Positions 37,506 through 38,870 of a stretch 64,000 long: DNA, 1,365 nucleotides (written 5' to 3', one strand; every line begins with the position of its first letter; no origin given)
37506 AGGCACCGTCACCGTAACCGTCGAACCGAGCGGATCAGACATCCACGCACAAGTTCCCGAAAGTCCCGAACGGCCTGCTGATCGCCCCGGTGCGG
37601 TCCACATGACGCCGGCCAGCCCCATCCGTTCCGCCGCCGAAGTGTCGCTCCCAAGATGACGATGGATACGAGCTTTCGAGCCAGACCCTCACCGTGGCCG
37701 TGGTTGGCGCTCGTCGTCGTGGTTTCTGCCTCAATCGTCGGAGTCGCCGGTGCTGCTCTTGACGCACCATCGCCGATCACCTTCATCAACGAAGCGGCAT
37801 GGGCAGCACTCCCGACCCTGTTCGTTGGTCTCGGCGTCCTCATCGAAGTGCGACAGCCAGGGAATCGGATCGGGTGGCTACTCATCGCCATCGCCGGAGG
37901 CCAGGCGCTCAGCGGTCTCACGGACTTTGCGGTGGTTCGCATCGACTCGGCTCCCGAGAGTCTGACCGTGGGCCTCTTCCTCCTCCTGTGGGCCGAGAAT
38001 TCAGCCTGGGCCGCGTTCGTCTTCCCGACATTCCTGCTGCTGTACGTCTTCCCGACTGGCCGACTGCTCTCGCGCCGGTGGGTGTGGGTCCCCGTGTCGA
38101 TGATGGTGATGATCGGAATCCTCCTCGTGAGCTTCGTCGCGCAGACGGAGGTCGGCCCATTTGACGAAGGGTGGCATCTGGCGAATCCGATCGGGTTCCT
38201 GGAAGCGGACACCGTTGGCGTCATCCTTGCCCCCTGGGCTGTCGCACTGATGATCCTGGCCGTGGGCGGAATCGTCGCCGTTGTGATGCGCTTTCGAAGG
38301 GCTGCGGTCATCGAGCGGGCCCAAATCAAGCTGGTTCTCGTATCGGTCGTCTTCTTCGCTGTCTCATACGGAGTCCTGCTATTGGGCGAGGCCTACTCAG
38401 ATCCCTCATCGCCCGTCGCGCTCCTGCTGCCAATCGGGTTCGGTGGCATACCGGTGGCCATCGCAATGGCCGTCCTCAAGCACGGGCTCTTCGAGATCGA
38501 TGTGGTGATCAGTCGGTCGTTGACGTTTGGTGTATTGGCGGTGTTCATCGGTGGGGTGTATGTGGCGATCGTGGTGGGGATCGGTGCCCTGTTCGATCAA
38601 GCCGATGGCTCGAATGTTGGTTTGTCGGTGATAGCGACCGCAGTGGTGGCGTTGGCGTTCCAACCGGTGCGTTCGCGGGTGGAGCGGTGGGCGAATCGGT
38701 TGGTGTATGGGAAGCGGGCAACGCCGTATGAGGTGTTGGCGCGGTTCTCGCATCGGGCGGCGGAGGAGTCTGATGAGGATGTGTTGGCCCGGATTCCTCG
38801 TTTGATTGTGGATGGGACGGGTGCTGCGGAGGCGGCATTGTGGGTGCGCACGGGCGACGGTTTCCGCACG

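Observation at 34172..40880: Two-component module with a REC-LuxR-HTH-nucleotidyl-cyclase response regulator, two tandem paralogous 8-10-TM NarL-type kinases, and convergent CheY-like + NarL regulators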

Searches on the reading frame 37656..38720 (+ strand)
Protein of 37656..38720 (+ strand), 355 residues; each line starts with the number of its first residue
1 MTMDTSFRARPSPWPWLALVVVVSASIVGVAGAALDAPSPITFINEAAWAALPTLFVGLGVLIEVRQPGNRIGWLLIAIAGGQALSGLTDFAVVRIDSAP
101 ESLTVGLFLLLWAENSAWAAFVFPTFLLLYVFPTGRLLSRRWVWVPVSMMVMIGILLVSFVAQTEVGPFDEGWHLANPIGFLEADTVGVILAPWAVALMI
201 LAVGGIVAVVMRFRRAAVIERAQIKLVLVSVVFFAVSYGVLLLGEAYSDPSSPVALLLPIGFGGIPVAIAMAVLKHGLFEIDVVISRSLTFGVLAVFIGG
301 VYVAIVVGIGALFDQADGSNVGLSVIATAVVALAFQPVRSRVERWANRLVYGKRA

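Call 77: predict_structure(alignment_id=A4)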
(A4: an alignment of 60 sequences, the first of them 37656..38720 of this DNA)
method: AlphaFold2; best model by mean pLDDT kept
length: 355 residues; sequences in the alignment: 60
mean_pLDDT: 89.3   pTM: 0.83
mean pLDDT of the five models: 89.3, 87.7, 87.1, 86.7, 86.0
residues with pLDDT >= 90: 250; 70-90: 76; 50-70: 27; < 50: 2
segments of 3 or more residues with pLDDT < 50: none
pLDDT, mean of each block of 10 residues (from residue 1): 57 94 96 94 95 97 92 97 96 93 97 95 97 96 97 96 94 94 96 96 96 95 95 95 88 94 96 78 66 79 76 66 77 83 81 69
secondary structure, 60 per line:
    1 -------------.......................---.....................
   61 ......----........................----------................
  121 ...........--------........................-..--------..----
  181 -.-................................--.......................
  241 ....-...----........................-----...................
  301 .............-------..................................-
elements in order: H14-36 H40-66 H71-94 H105-131 H140-162 H184-215 H218-244 H253-276 H282-313 H321-354

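Call 79: fold_search(model_id=the predicted structure, library=pdb)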
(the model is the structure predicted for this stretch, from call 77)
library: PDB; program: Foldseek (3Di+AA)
matches with E <= 10: 629; with E <= 0.001: 0
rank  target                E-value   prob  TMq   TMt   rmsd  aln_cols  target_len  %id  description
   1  9ipv_R                3.7e-02  0.54  0.16  0.18  19.3       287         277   15  Structure of JR14a-C3aR-Gi-scFv16 complex (released 2025-04-23)
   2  7vv0_R                4.0e-02  0.98  0.29  0.36  11.4       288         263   11  Cryo-EM structure of pseudoallergen receptor MRGPRX2 complex with PAMP-12, local (released 2021-12-01)
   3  7euo_R                4.0e-02  0.77  0.21  0.24  20.1       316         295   10  The structure of formyl peptide receptor 1 in complex with Gi and peptide agonist fMLF (released 2022-05-25)
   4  8iy6_R                4.7e-02  1.00  0.36  0.41   7.6       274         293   11  ETB-Gi complex bound to Endotheline-1, focused on receptor (released 2023-08-16)
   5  8jjp_A                4.7e-02  0.89  0.25  0.28  21.1       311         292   11  G protein-coupled receptor 1 (released 2024-08-21)
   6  9l3w_R                4.9e-02  0.80  0.21  0.24  17.4       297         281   13  Cryo-EM structure of the chemokine-like receptor 1 in complex with chemerin and Gi1 (released 2025-03-12)
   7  9v0u_R                5.1e-02  0.99  0.34  0.42   8.6       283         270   11  GPR133-Gain-miniG13 complex (released 2025-07-30)
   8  7vv6                  5.6e-02  0.97  0.29  0.35  12.6       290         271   12  Cryo-EM structure of pseudoallergen receptor MRGPRX2 complex with C48/80 (local) (released 2021-12-01)
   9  8dwh_R                5.8e-02  0.87  0.23  0.30  17.5       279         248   12  CryoEM structure of Gq-coupled MRGPRX1 with ligand Compound-16 (released 2022-11-02)
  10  9p93_R                6.0e-02  0.99  0.36  0.37  19.6       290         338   13  Cryo-EM structure of the PAC1sR-VIP-Gs complex (released 2025-11-19)
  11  9lrs_R                6.0e-02  0.87  0.23  0.29  17.4       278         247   14  The structure of MRGPRX4 with PSB-18061 (released 2026-02-04)
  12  8iep_C                6.3e-02  1.00  0.40  0.47  10.0       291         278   13  Cryo-EM structure of GPR156C/D of G-protein free GPR156 (local refine) (released 2024-02-14)
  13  7vv5_R                7.1e-02  0.97  0.30  0.37  10.8       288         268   11  Cryo-EM structure of pseudoallergen receptor MRGPRX2 complex with C48/80, state1 (released 2021-12-01)
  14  9kwg_A                8.1e-02  0.77  0.23  0.26  16.2       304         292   15  Structure of mouse C5a bound mouse C5aR1 in complex with Go (released 2025-11-26)
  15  8zrt_R                8.4e-02  0.99  0.35  0.40   8.6       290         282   12  Cryo-EM structure focused on the receptor of the ET-1 bound ETBR-DNGI complex (released 2024-10-02)
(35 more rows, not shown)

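Call 82: search_protein_families(library=pfam, proteins=[window:37656-38720:+], max_evalue=1)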
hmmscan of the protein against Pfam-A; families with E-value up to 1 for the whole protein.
window:37656-38720:+ (355 aa): 1 family
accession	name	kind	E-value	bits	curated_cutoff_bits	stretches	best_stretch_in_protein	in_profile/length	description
PF15675.10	CLLAC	-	0.25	11.4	25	0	324-336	15-27/30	CLLAC-motif containing domain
